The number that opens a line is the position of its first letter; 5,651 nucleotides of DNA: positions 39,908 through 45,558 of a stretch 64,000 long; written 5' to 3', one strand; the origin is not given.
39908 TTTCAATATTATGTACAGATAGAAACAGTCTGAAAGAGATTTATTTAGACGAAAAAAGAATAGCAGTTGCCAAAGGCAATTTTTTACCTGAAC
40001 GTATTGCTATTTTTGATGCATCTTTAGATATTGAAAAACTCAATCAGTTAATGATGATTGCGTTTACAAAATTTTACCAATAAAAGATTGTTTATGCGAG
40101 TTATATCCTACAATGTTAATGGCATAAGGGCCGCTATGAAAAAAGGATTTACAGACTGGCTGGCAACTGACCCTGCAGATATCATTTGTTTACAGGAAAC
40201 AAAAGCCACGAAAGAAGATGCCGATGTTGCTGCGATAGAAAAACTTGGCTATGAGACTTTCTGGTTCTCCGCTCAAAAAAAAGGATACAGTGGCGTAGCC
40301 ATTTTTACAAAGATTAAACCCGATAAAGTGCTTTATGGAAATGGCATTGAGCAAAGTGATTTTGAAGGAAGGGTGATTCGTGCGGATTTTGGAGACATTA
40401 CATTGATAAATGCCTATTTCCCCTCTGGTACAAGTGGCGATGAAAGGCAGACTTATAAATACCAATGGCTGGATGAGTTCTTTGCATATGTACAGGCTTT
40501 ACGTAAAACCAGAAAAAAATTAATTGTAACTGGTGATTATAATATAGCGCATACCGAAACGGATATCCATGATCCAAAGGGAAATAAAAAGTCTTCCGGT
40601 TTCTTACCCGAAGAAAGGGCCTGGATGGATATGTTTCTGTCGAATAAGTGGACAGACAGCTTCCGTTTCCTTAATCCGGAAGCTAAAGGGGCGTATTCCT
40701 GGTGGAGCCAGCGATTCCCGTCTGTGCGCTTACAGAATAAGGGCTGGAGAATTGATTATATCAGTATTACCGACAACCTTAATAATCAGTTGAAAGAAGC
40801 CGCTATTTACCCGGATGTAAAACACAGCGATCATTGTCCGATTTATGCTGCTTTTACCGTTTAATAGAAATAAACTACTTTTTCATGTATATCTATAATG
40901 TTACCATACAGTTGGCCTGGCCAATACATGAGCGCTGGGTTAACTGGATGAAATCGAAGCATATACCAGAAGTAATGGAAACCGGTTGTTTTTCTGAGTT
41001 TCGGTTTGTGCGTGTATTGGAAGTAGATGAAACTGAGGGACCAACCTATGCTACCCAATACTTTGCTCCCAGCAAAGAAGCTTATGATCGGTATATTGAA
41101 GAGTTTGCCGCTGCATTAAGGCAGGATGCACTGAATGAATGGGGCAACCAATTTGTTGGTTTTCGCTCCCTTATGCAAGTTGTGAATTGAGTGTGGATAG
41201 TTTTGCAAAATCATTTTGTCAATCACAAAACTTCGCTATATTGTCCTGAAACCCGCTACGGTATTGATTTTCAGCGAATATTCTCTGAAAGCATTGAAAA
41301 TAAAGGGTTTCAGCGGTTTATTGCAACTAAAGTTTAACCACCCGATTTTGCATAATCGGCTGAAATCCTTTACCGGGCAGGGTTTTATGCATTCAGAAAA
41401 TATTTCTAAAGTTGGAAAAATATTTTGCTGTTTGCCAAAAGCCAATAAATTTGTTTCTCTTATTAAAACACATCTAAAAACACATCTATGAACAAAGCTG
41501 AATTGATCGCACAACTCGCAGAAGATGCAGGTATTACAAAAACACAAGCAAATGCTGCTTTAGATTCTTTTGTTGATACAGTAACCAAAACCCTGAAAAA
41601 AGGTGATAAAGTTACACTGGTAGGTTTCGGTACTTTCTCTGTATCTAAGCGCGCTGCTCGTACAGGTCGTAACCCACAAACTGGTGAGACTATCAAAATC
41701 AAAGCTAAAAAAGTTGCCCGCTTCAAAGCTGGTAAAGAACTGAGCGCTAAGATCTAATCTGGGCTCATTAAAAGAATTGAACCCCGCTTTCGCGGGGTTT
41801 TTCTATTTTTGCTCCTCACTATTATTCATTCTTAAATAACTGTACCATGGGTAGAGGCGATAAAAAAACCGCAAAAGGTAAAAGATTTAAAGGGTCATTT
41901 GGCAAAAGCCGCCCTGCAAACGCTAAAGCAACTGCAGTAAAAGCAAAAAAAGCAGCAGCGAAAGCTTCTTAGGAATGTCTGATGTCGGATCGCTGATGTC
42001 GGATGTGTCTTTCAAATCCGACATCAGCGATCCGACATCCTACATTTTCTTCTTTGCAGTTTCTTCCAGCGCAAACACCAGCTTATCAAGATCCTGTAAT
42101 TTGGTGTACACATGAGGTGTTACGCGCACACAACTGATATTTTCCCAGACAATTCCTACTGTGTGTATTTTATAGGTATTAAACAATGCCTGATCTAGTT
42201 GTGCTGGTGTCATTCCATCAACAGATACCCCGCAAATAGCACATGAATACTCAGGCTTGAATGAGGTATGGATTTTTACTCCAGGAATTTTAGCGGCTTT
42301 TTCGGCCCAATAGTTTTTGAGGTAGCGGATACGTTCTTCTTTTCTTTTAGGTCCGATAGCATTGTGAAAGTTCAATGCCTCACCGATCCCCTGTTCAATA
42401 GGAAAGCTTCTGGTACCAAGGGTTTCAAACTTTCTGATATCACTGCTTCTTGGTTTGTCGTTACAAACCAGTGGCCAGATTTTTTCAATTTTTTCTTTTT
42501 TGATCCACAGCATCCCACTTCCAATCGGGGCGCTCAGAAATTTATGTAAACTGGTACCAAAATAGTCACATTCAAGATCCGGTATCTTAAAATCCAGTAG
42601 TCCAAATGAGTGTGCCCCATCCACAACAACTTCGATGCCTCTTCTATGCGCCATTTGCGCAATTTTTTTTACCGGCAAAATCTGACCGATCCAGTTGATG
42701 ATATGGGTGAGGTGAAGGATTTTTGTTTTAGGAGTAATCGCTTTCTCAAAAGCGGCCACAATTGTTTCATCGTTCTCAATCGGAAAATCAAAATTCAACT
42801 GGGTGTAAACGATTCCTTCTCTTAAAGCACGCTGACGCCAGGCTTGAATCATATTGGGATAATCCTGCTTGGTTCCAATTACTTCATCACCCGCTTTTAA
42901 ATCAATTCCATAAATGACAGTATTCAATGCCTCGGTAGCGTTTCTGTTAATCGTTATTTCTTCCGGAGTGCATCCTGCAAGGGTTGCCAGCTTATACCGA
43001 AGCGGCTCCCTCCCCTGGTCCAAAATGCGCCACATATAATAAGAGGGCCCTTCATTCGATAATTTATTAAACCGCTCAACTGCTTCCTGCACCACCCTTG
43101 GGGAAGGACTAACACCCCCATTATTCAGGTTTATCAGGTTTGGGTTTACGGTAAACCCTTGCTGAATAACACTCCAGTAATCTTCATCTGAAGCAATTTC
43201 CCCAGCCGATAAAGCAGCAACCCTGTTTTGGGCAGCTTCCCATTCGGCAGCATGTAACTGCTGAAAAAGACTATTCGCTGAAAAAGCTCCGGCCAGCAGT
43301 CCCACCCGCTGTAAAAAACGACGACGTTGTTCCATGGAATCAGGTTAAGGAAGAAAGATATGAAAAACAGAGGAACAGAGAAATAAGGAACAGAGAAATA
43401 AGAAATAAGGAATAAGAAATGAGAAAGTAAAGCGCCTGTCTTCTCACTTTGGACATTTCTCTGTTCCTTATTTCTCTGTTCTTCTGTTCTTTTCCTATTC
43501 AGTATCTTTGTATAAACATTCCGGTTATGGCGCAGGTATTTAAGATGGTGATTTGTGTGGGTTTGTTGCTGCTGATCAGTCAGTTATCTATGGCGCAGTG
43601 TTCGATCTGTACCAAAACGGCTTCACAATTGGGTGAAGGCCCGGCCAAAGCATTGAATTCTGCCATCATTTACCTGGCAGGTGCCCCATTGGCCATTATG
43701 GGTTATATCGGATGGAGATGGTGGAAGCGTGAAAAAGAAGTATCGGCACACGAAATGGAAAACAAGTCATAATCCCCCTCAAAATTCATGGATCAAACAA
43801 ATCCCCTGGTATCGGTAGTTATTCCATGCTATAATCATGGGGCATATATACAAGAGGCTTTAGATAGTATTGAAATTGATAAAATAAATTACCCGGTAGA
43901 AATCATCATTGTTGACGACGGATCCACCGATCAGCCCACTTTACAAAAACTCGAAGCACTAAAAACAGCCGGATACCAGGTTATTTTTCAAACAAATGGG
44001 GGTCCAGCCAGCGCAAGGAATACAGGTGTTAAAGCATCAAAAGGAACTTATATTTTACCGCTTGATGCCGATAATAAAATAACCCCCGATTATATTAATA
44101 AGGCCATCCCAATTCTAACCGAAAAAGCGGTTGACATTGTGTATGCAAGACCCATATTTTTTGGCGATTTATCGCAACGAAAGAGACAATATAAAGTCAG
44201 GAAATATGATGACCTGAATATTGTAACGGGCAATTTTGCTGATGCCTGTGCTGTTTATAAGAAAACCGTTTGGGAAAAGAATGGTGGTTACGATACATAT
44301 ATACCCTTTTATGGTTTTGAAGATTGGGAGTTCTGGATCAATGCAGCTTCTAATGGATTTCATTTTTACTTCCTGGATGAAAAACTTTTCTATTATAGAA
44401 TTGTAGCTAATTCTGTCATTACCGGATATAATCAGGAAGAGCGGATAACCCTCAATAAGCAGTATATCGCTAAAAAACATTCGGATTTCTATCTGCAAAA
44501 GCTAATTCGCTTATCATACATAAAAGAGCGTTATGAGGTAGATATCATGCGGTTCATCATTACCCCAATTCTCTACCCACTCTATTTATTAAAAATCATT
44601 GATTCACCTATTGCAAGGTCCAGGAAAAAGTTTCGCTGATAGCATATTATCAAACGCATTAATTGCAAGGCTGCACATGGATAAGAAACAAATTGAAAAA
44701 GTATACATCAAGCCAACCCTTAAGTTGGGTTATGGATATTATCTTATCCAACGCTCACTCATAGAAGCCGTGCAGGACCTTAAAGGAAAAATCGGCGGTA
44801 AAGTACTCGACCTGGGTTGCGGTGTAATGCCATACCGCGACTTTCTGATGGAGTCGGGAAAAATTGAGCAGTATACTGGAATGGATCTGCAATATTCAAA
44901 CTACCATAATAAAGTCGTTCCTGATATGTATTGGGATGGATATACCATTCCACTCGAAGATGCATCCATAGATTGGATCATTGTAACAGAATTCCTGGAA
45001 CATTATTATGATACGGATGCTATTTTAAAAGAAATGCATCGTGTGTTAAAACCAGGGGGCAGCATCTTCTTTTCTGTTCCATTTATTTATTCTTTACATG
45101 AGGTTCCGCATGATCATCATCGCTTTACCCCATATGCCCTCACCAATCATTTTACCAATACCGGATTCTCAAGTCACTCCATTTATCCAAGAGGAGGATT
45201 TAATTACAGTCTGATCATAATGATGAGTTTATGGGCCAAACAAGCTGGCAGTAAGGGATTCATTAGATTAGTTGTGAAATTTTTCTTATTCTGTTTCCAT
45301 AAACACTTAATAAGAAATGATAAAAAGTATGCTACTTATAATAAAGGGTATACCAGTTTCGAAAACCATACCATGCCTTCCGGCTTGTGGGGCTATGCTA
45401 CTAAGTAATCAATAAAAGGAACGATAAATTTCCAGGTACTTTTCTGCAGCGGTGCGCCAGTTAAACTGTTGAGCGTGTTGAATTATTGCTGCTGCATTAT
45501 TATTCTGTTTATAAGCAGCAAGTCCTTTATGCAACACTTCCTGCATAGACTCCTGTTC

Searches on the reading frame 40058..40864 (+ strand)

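Call 69: search_protein_families(library=pfam, proteins=[window:40058-40864:+], max_evalue=0.00001)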
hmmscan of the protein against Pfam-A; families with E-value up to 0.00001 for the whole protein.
window:40058-40864:+ (268 aa): 1 family
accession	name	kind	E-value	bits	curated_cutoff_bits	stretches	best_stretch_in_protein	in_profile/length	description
PF03372.29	Exo_endo_phos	-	9.6e-29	101.1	24.5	1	16-235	1-200/225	Endonuclease/Exonuclease/phosphatase family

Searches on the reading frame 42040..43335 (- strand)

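Call 69: search_protein_families(library=pfam, proteins=[window:42040-43335:-], max_evalue=0.00001)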
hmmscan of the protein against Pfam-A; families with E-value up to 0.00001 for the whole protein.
window:42040-43335:- (431 aa): 4 families
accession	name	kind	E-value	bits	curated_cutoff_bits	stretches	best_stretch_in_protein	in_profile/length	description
PF00266.25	Aminotran_5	-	5.2e-36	124.8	21.5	1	70-391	3-334/371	Aminotransferase class-V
PF01053.26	Cys_Met_Meta_PP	-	1.3e-08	34.3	27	1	93-267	38-200/381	Cys/Met metabolism PLP-dependent enzyme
PF01041.23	DegT_DnrJ_EryC1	-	1.8e-08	34.5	19.8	1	118-245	35-151/360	DegT/DnrJ/EryC1/StrS aminotransferase family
PF00155.27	Aminotran_1_2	-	1.6e-07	31.3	19.7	1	107-245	42-191/361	Aminotransferase class I and II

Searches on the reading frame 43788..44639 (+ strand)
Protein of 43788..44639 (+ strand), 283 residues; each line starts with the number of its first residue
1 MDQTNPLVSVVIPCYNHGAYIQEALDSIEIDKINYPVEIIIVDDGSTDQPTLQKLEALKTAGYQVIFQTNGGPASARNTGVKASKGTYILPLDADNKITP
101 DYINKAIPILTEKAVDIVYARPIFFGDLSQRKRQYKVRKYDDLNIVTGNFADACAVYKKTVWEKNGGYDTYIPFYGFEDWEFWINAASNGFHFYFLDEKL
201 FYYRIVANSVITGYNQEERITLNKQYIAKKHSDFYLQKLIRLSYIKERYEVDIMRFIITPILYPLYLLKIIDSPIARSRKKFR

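Call 69: search_protein_families(library=pfam, proteins=[window:43788-44639:+], max_evalue=0.00001)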
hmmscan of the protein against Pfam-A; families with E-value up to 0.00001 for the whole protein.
window:43788-44639:+ (283 aa): 4 families
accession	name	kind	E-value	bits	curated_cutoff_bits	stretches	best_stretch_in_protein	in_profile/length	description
PF00535.33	Glycos_transf_2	-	9.6e-28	97.7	23.3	1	9-161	1-163/168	Glycosyl transferase family 2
PF10111.15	Glyco_tranf_2_2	-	7.2e-15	55.6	27.3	1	9-181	1-194/276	Glycosyltransferase like family 2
PF13641.12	Glyco_tranf_2_3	-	8.7e-13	49.3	27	1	8-200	3-208/230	Glycosyltransferase like family 2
PF13632.12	Glyco_trans_2_3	-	8.1e-07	29.5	27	1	88-241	1-165/198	Glycosyl transferase family group 2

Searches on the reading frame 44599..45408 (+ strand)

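Call 69: search_protein_families(library=pfam, proteins=[window:44599-45408:+], max_evalue=0.00001)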
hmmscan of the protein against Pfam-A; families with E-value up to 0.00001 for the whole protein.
window:44599-45408:+ (269 aa): 5 families
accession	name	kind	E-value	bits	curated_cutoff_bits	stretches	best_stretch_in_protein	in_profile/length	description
PF08241.18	Methyltransf_11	-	8.6e-14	52.4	21.2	1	70-158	1-95/95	Methyltransferase domain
PF13489.12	Methyltransf_23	-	2.5e-11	44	27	1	52-171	7-124/164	Methyltransferase domain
PF13649.12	Methyltransf_25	-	3.6e-08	34.4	27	1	69-154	1-97/97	Methyltransferase domain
PF13847.12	Methyltransf_31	-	2.6e-07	30.9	27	0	117-161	66-112/145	Methyltransferase domain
PF08242.18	Methyltransf_12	-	3.9e-06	28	30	0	70-155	1-97/98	Methyltransferase domain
